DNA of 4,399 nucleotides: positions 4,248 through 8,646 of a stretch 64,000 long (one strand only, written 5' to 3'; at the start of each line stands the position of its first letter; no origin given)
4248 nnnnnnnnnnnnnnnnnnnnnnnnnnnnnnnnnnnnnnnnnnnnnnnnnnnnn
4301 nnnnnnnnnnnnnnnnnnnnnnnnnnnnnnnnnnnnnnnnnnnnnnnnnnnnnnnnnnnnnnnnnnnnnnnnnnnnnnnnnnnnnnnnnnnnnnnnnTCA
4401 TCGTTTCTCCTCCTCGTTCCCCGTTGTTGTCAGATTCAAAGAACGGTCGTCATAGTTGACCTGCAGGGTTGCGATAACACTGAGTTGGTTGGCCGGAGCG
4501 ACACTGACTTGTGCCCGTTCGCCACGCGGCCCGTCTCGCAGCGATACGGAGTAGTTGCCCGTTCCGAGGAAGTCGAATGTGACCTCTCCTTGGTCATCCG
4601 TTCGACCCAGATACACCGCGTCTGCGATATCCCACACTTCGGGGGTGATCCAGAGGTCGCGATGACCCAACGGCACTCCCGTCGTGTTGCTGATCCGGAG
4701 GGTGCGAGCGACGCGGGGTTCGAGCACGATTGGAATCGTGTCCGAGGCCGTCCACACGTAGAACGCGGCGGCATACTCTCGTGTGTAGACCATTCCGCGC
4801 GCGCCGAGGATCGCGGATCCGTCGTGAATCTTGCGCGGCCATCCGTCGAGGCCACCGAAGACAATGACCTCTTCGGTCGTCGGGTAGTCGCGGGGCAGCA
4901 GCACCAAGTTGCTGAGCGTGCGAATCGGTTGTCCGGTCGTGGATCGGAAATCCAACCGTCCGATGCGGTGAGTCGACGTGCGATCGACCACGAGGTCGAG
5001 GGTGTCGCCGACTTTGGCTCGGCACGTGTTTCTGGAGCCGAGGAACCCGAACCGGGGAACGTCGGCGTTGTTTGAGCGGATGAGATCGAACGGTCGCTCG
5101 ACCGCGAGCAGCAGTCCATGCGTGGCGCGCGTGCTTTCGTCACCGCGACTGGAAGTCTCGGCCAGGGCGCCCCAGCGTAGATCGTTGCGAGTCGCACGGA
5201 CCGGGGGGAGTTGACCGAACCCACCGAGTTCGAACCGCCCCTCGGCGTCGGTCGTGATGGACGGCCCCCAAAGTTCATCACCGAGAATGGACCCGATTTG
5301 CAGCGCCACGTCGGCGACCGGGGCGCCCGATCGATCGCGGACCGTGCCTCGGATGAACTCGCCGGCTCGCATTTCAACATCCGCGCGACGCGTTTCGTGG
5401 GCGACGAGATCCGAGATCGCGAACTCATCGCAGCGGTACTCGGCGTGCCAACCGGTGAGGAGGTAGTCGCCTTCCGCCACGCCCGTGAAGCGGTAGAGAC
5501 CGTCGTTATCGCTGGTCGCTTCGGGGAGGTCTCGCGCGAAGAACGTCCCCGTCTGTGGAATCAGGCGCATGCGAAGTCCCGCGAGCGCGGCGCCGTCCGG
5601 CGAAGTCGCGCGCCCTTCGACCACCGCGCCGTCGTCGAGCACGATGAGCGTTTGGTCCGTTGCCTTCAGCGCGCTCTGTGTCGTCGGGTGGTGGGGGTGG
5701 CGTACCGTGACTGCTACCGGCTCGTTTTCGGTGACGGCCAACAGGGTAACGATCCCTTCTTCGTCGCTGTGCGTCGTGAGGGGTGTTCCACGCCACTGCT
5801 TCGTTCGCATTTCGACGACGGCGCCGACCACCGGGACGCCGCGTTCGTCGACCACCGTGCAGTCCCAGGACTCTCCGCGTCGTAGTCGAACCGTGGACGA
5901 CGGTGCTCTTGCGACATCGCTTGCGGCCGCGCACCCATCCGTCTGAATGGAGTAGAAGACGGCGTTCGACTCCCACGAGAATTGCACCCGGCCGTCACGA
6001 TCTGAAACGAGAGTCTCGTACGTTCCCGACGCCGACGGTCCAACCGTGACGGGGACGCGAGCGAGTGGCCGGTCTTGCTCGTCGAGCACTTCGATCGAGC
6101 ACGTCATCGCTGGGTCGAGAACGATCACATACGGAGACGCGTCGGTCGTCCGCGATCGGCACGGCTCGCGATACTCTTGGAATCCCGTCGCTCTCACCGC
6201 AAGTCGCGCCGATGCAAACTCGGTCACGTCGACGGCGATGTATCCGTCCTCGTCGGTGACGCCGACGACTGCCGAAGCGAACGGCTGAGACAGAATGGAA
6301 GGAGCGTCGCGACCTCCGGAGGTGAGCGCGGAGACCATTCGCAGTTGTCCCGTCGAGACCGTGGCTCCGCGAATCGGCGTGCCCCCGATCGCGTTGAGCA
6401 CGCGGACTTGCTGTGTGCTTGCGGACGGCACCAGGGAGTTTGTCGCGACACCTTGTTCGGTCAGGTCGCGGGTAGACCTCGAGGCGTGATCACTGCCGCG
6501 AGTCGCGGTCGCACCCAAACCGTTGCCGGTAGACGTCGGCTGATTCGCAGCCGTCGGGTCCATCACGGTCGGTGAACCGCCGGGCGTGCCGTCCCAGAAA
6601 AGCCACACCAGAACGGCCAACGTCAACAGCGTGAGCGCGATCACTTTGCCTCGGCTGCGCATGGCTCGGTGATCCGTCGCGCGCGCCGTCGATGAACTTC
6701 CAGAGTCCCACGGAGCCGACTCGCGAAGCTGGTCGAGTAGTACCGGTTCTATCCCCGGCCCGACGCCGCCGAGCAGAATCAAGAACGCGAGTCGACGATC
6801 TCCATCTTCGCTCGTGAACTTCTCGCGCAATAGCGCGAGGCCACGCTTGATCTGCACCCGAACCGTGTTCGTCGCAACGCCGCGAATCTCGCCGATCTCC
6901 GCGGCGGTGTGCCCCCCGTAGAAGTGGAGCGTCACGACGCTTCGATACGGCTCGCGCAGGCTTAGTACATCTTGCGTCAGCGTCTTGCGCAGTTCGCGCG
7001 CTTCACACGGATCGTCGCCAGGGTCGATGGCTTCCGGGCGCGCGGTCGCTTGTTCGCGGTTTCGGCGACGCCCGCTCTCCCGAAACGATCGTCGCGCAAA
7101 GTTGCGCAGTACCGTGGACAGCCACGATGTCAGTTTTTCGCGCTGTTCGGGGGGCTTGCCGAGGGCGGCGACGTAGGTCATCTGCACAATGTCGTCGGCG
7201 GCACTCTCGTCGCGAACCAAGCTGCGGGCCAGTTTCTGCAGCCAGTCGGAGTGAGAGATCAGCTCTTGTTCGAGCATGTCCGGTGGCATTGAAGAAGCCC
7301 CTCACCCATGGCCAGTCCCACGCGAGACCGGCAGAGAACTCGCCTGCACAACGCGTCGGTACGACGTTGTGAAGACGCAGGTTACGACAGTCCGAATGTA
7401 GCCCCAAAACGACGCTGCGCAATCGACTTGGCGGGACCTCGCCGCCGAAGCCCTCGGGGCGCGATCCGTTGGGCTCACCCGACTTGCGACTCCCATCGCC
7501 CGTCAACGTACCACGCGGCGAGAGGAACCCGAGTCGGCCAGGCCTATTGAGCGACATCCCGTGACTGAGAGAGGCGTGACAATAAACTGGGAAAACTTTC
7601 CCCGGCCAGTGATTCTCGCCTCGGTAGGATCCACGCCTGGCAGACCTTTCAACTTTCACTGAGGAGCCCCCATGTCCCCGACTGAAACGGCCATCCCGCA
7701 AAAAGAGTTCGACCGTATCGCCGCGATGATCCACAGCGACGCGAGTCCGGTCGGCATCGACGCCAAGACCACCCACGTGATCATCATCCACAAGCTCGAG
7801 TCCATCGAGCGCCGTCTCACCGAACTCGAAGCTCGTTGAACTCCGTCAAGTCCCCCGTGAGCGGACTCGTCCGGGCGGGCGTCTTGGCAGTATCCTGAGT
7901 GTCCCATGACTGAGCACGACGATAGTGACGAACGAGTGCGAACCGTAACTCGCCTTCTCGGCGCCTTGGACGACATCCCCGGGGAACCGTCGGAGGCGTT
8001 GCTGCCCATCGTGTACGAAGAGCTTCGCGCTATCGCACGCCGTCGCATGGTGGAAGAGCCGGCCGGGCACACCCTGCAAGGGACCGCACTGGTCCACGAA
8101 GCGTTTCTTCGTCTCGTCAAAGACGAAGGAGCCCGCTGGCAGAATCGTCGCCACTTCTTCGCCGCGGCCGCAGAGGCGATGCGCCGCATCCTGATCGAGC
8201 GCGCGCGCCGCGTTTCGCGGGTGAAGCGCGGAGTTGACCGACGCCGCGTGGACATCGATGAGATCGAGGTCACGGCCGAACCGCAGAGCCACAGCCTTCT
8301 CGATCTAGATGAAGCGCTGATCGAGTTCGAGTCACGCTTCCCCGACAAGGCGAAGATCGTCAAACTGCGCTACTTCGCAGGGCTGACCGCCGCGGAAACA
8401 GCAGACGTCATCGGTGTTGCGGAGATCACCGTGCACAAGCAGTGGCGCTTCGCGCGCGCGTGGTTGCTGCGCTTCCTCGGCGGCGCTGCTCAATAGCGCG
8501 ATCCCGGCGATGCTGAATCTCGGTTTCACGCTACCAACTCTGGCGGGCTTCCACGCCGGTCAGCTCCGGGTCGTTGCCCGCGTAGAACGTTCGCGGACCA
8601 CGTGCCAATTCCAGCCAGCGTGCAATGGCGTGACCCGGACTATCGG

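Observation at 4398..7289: ECF sigma factor fused to a TM helix and a ~750-aa CarboxypepD_reg-like ectodomain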

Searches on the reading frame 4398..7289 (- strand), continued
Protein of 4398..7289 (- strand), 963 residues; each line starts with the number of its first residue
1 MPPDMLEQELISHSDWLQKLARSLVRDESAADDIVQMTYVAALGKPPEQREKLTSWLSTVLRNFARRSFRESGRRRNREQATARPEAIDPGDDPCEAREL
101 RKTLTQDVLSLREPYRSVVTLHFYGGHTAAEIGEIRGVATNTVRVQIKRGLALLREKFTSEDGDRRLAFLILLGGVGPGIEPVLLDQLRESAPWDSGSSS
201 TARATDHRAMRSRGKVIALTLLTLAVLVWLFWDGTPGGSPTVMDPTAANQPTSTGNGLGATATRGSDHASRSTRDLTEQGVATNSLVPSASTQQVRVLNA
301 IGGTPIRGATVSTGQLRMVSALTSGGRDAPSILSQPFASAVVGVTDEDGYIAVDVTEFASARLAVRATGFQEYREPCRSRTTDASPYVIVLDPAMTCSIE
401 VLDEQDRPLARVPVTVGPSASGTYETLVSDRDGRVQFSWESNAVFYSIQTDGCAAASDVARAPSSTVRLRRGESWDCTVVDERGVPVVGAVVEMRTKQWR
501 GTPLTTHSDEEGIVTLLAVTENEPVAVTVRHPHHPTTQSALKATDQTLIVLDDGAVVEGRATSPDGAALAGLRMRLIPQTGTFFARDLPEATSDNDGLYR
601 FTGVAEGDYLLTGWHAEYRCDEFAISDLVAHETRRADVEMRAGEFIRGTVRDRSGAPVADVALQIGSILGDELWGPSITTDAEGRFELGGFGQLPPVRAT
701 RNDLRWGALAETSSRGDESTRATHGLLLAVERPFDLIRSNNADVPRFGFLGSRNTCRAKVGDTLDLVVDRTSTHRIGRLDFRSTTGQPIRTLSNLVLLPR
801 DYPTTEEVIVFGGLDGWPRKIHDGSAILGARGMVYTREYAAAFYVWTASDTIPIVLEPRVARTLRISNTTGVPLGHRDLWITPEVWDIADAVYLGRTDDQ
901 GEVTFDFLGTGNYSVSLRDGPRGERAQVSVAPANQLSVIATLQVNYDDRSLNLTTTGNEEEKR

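Call 114: search_protein_families(library=pfam, proteins=[L158:3601-6363:+, L158:3069-3599:+, L004:4419-6635:+, L001:5607-7796:+, L003:4760-7261:+, L158:9997-11406:+, L158:11535-12929:+], max_evalue=0.01)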
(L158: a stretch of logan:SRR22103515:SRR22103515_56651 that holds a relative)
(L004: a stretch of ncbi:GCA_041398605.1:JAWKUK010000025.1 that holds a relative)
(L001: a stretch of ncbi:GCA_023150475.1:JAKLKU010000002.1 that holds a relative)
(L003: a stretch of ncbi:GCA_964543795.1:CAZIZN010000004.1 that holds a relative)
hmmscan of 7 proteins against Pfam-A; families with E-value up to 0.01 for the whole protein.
L158:3601-6363:+ (920 aa): 18 families
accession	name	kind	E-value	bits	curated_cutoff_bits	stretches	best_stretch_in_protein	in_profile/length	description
PF13620.12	CarboxypepD_reg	-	3.7e-38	130.2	32.3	4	559-614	2-55/82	Carboxypeptidase regulatory-like domain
PF13715.12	CarbopepD_reg_2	-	3.6e-19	69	32.2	0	560-613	2-50/88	CarboxypepD_reg-like domain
PF17210.9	SdrD_B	-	4.5e-13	49.8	29.7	1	565-614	18-65/112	SdrD B-like domain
PF02369.22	Big_1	-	3.5e-11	43.5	34.9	1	561-615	23-80/93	Bacterial Ig-like domain (group 1)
PF17802.7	SpaA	-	3.1e-10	40.5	23.1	1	564-612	8-57/91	Prealbumin-like fold domain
PF23193.1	NOMO_3rd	-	1.2e-09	38.7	27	1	590-649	61-117/120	NOMO third transthyretin-like domain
PF00775.27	Dioxygenase_C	-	4.2e-08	33.3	27.3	0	559-611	32-98/182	Dioxygenase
PF09430.16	EMC7_beta-sandw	-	6.8e-08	33.2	26.6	0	696-732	20-57/122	ER membrane protein complex subunit 7, beta-sandwich domain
PF10670.15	DUF4198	-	1.5e-07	32.2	34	0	562-613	152-205/209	Domain of unknown function (DUF4198)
PF20598.4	DUF6795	-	5.6e-07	30.2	27.4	0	750-825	2-73/103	Domain of unknown function (DUF6795)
PF14686.12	fn3_3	-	7.1e-07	29.3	24.4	0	589-613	27-51/75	Polysaccharide lyase family 4, domain II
PF25020.1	TTR_TEN1-4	-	1.4e-06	28.5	27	0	376-455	6-74/86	Teneurin TTR-like domain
PF24025.1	Ig_DR_A0283-like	-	4.1e-06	27.5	27.1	1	561-613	11-62/102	DR_A0283-like, Ig-like domain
PF24107.1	DUF7382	-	5.4e-05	23.4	27.4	0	561-598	24-61/65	Domain of unknown function (DUF7382)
PF15976.11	CooC_C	-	0.00017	22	29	0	472-493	20-41/93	CS1-pili formation C-terminal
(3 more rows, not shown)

L158:3069-3599:+ (176 aa): 4 families
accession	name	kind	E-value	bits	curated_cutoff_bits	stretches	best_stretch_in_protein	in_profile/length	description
PF04542.20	Sigma70_r2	-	4.9e-16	58.7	24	1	21-85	1-67/71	Sigma-70 region 2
PF08281.18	Sigma70_r4_2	-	3.9e-09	36.5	25.7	1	117-167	3-53/54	Sigma-70, region 4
PF07638.17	Sigma70_ECF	-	6.6e-09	36.4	21.1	1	4-168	5-179/185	ECF sigma factor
PF04545.22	Sigma70_r4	-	2e-06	27.6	24.1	1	121-170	1-50/50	Sigma-70, region 4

L004:4419-6635:+ (738 aa): 6 families
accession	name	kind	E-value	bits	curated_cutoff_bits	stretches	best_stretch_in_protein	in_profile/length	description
PF13620.12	CarboxypepD_reg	-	3.6e-58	194.3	32.3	7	94-176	2-73/82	Carboxypeptidase regulatory-like domain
PF13715.12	CarbopepD_reg_2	-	2.8e-18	66.1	32.2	0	275-342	1-67/88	CarboxypepD_reg-like domain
PF10670.15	DUF4198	-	3.4e-07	31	34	0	101-161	155-207/209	Domain of unknown function (DUF4198)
PF00775.27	Dioxygenase_C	-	3e-06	27.2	27.3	0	91-114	29-52/182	Dioxygenase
PF02369.22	Big_1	-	4.3e-05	24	34.9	0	635-688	20-75/93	Bacterial Ig-like domain (group 1)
PF20598.4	DUF6795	-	6.4e-05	23.6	27.4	0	95-149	2-45/103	Domain of unknown function (DUF6795)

L001:5607-7796:+ (729 aa): 1 family
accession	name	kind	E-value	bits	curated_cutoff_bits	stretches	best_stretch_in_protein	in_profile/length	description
PF13620.12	CarboxypepD_reg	-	6.1e-11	43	32.3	0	692-727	44-80/82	Carboxypeptidase regulatory-like domain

L003:4760-7261:+ (833 aa): 4 families
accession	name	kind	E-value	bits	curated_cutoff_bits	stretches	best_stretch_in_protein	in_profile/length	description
PF13620.12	CarboxypepD_reg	-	3e-31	108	32.3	2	171-256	2-80/82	Carboxypeptidase regulatory-like domain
PF02369.22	Big_1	-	9.1e-06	26.1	34.9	0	168-217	18-63/93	Bacterial Ig-like domain (group 1)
PF25020.1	TTR_TEN1-4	-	1.8e-05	25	27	0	266-302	9-45/86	Teneurin TTR-like domain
PF15976.11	CooC_C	-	0.0019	18.6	29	0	161-188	9-36/93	CS1-pili formation C-terminal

L158:9997-11406:+ (469 aa): 3 families
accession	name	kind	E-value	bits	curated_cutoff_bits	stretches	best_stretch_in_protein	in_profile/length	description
PF13517.12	FG-GAP_3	-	2.7e-46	156.4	26.9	7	147-207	1-61/61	FG-GAP-like repeat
PF01839.29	FG-GAP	-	1.5e-18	66.7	22.1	2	141-173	3-27/37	FG-GAP repeat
PF00404.24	Dockerin_1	-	0.00013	22.6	22.9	0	382-435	2-56/57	Dockerin type I domain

L158:11535-12929:+ (464 aa): 0 families

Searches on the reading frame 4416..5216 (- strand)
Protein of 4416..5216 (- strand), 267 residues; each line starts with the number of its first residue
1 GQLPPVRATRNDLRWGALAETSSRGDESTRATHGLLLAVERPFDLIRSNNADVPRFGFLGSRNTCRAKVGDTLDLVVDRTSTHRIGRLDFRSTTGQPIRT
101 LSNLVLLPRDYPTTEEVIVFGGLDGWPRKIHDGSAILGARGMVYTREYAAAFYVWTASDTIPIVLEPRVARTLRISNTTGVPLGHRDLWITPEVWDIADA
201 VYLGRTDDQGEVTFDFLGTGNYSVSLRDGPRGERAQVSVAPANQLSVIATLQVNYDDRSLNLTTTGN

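Call 92: search_solved_structures(query=A6, max_evalue=10)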
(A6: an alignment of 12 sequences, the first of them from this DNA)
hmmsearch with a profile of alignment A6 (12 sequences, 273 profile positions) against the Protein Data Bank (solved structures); distinct sequences matched with E-value up to 10: 9.
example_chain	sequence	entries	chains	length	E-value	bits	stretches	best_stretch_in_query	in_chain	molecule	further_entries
8bdw_A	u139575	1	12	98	0.022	17.2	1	202-251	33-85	Cell surface adherence protein,collagen-binding domain, LPXTG-motif cell wall anchor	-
7qf8_A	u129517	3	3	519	0.29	13.5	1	146-209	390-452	GMC oxidoreductase family protein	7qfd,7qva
3qec_A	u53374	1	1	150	0.56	12.5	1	183-235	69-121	Putative carbohydrate binding protein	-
1xpn_A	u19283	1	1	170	0.76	12.1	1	183-235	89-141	hypothetical protein PA1324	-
3rkp_A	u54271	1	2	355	0.94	11.8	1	203-237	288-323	Collagen adhesion protein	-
3kpt_A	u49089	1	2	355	0.94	11.8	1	203-237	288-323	Collagen adhesion protein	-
6nal_A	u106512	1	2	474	1.1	11.6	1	112-153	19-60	Thiol-activated cytolysin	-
2ww8_A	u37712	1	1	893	1.2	11.4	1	206-235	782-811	CELL WALL SURFACE ANCHOR FAMILY PROTEIN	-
9c7v_B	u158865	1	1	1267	1.4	11.3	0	206-251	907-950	BOS complex subunit NOMO2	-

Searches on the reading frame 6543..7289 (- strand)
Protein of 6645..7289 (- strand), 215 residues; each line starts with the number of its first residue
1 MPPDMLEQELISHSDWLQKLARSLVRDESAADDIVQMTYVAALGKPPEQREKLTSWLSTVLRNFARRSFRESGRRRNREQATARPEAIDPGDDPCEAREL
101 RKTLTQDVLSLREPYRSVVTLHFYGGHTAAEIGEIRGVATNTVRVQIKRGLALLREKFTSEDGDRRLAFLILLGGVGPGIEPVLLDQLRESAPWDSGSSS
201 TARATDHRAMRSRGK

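Call 34: find_homologous_proteins(query=A1, max_evalue=1e-10)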
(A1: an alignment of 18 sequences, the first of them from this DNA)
Query A1 (18 sequences) (249 aa, profile of the alignment): 94 proteins with E <= 1e-10 among 8000 candidates.
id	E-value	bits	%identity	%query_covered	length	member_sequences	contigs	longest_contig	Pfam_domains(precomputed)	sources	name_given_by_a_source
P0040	3.7e-61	225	41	67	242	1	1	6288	PF04545.23,PF04542.21,PF08281.19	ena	-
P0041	1.5e-60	223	35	70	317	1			PF04545.23,PF04542.21,PF08281.19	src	-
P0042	9.3e-59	217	41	63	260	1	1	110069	PF04545.23,PF04542.21,PF08281.19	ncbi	ncbi:MAG: sigma-70 family RNA polymerase sigma factor [Planctomycetota bacterium]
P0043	2.7e-58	215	42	54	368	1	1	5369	PF04545.23,PF04542.21,PF08281.19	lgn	-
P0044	1.1e-55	207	35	49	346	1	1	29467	PF04545.23,PF04542.21,PF08281.19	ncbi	ncbi:MAG: RNA polymerase sigma factor, partial [Planctomycetota bacterium]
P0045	1.3e-53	200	33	59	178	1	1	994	PF04545.23,PF04542.21,PF08281.19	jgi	jgi:RNA polymerase sigma-70 factor (ECF subfamily)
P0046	1.7e-53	200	36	62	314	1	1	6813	PF04542.21,PF08281.19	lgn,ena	-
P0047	3.0e-48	182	43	69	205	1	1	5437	PF04545.23,PF04542.21,PF08281.19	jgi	-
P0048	4.7e-42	162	35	57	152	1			PF08281.19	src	-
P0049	6.2e-42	162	34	59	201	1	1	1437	PF04545.23,PF08281.19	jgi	-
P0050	5.4e-37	145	38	53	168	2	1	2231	PF04545.23,PF04542.21,PF08281.19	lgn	-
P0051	2.8e-36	143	37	51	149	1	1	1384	PF04542.21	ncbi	-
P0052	3.8e-36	143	33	60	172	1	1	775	PF04545.23,PF04542.21,PF08281.19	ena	-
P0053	1.9e-34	137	33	65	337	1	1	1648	PF04542.21,PF08281.19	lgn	-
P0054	5.2e-29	119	35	46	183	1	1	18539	PF04542.21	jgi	jgi:RNA polymerase sigma factor (sigma-70 family)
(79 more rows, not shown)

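Call 103: search_solved_structures(query=window:6645-7289:-, max_evalue=0.001)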
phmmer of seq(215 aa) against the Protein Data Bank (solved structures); distinct sequences matched with E-value up to 0.001: 11.
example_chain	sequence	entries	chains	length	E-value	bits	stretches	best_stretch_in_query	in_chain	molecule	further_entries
6dv9_F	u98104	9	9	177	4.3e-07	33.2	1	13-155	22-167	ECF RNA polymerase sigma factor SigL | RNA polymerase sigma factor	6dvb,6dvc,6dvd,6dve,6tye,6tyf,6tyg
6pfj_A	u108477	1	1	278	4.3e-07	33.2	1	83-157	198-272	RNA polymerase sigma factor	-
6pfv_A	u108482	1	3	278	6.2e-07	32.7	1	83-157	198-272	RNA polymerase sigma factor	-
5wuq_A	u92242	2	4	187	7.6e-07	32.4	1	24-157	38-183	ECF RNA polymerase sigma factor SigW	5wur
9m9d_F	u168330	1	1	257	1.3e-06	31.7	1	10-159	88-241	ECF RNA polymerase sigma factor SigE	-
9m9e_F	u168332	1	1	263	1.4e-06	31.6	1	10-159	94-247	ECF RNA polymerase sigma factor SigE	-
9m98_F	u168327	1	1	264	1.4e-06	31.5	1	10-159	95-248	ECF RNA polymerase sigma factor SigE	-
6jhe_A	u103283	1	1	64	9.3e-06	28.8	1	100-157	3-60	ECF RNA polymerase sigma factor SigW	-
5uxx_A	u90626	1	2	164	9.7e-05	25.5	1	7-156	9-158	RNA polymerase sigma factor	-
7lq4_A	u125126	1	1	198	0.00012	25.2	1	93-158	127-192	WhiG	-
6jcy_F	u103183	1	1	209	0.00046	23.3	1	7-164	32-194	ECF RNA polymerase sigma factor SigH,ECF RNA polymerase sigma factor SigE,ECF RNA polymera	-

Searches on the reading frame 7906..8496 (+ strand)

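Call 3: search_protein_families(library=pfam, proteins=[window:7906-8496:+], max_evalue=0.1)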
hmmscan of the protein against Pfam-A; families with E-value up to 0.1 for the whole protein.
window:7906-8496:+ (196 aa): 5 families
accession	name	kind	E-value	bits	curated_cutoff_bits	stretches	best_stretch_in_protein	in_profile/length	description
PF07638.17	Sigma70_ECF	-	3.7e-52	177.3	21.1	1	13-189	3-181/185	ECF sigma factor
PF08281.18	Sigma70_r4_2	-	3.9e-05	23.7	25.7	1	147-187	14-54/54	Sigma-70, region 4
PF04545.22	Sigma70_r4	-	0.00024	21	24.1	1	149-178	10-39/50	Sigma-70, region 4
PF05344.16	DUF746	-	0.02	15.4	26.9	1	160-189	13-42/64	Domain of Unknown Function (DUF746)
PF13384.12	HTH_23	-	0.06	13.6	24.6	1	147-181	6-38/50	Homeodomain-like domain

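Call 4: search_protein_families(library=ncbifam, proteins=[window:7906-8496:+], max_evalue=0.1)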
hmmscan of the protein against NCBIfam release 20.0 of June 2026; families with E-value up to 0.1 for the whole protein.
window:7906-8496:+ (196 aa): 18 families
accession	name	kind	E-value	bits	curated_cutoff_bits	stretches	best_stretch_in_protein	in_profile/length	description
TIGR02999.1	Sig-70_X6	subfamily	6e-58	195.7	126.15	1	14-191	4-182/183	ECF-type sigma factor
TIGR02937.1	sigma70-ECF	superfamily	1.2e-14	54.3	42.9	1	31-190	5-164/165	sigma-70 family RNA polymerase sigma factor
NF007227.0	PRK09645.1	subfamily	7.8e-06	25.9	202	1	53-183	34-162/177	sigma-70 family RNA polymerase sigma factor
TIGR02983.1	SigE-fam_strep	subfamily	1.5e-05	24.9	141.55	1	60-186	34-153/162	SigE family RNA polymerase sigma factor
NF009166.1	PRK12513.1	equivalog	2e-05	24.4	206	1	59-190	49-185/193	RNA polymerase sigma factor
TIGR02954.1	Sig70_famx3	hypoth_equivalog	0.0012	18.7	188.5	1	91-185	70-161/170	RNA polymerase sigma-70 factor, TIGR02954 family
NF009194.0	PRK12542.1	equivalog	0.0037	17.5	211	1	127-194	109-173/185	RNA polymerase sigma factor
NF058625.1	sigma_PG0214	equivalog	0.0051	16.5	130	1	62-184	34-154/170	GFO_1088 family ECF-type sigma factor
NF053879.1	RNAPolSigSigVBac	equivalog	0.0081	15.9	190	1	114-178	79-142/160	RNA polymerase sigma factor SigV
NF005644.0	PRK07408.1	subfamily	0.011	15.4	261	1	129-179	194-241/258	RNA polymerase sigma factor SigF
NF004052.0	PRK05572.1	subfamily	0.013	15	311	1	117-177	179-236/252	SigF/SigG family RNA polymerase sporulation sigma factor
NF007230.0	PRK09648.1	subfamily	0.017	14.9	209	1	122-174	118-172/195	RNA polymerase sigma factor ShbA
TIGR02985.1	Sig70_bacteroi1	subfamily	0.019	15.2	126.4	1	62-184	31-155/162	RNA polymerase sigma-70 factor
NF007220.0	PRK09639.1-5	equivalog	0.024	14.4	260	1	93-178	63-151/181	RNA polymerase sigma factor SigX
TIGR02984.1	Sig-70_plancto1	subfamily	0.027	14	183.75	1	128-181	128-178/189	RNA polymerase sigma-70 factor, Planctomycetaceae-specific subfamily 1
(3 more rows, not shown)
